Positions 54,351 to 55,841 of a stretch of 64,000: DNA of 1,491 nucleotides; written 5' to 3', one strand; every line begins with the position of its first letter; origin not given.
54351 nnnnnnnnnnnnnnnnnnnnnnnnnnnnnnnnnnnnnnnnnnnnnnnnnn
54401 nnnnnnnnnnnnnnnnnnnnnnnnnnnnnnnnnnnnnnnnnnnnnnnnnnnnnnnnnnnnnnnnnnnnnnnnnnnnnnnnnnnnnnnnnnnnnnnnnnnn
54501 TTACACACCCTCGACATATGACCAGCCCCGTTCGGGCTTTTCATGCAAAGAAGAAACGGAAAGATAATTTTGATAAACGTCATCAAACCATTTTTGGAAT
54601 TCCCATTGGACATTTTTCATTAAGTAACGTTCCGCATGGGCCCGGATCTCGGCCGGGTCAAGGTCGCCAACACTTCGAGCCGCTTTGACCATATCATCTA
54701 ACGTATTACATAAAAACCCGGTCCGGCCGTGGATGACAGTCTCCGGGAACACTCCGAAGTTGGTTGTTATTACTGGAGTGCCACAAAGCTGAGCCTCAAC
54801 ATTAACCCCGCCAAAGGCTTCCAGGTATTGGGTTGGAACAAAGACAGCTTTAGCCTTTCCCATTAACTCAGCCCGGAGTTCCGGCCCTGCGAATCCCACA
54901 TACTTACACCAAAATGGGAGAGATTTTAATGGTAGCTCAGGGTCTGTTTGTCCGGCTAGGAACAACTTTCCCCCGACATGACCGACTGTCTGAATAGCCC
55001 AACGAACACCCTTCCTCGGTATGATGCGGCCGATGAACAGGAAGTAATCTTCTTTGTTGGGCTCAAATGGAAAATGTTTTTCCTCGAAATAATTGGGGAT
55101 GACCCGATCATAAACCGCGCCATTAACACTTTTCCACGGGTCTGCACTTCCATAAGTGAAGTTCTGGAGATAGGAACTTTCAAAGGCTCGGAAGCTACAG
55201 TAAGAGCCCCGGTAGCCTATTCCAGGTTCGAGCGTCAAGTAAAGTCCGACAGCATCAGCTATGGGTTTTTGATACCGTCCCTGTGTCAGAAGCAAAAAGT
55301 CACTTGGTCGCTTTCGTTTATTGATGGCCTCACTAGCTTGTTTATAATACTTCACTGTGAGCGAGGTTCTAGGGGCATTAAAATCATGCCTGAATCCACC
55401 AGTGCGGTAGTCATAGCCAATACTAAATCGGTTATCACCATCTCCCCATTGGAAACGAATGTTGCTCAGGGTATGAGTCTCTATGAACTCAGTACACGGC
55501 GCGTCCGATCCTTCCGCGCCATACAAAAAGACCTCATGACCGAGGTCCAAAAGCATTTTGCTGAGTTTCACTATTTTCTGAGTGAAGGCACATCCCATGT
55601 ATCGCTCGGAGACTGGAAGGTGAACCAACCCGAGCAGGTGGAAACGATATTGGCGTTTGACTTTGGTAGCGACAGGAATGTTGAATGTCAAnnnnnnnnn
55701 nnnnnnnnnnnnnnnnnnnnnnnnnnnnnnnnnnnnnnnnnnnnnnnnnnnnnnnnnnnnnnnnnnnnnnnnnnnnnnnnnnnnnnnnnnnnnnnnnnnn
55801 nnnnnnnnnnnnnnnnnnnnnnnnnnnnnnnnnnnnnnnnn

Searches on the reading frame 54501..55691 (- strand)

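Call 13: search_protein_families(library=phrogs, proteins=[window:54501-55691:-], max_evalue=0.001)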
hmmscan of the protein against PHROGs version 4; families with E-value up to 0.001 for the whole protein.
window:54501-55691:- (396 aa): 2 families
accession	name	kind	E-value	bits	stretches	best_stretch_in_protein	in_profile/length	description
phrog_3408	-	moron, auxiliary metabolic gene and host takeover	3.2e-79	267.9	1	13-377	3-354/363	glycosyltransferase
phrog_2170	-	moron, auxiliary metabolic gene and host takeover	2.2e-06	28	1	278-322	253-296/374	glycosyltransferase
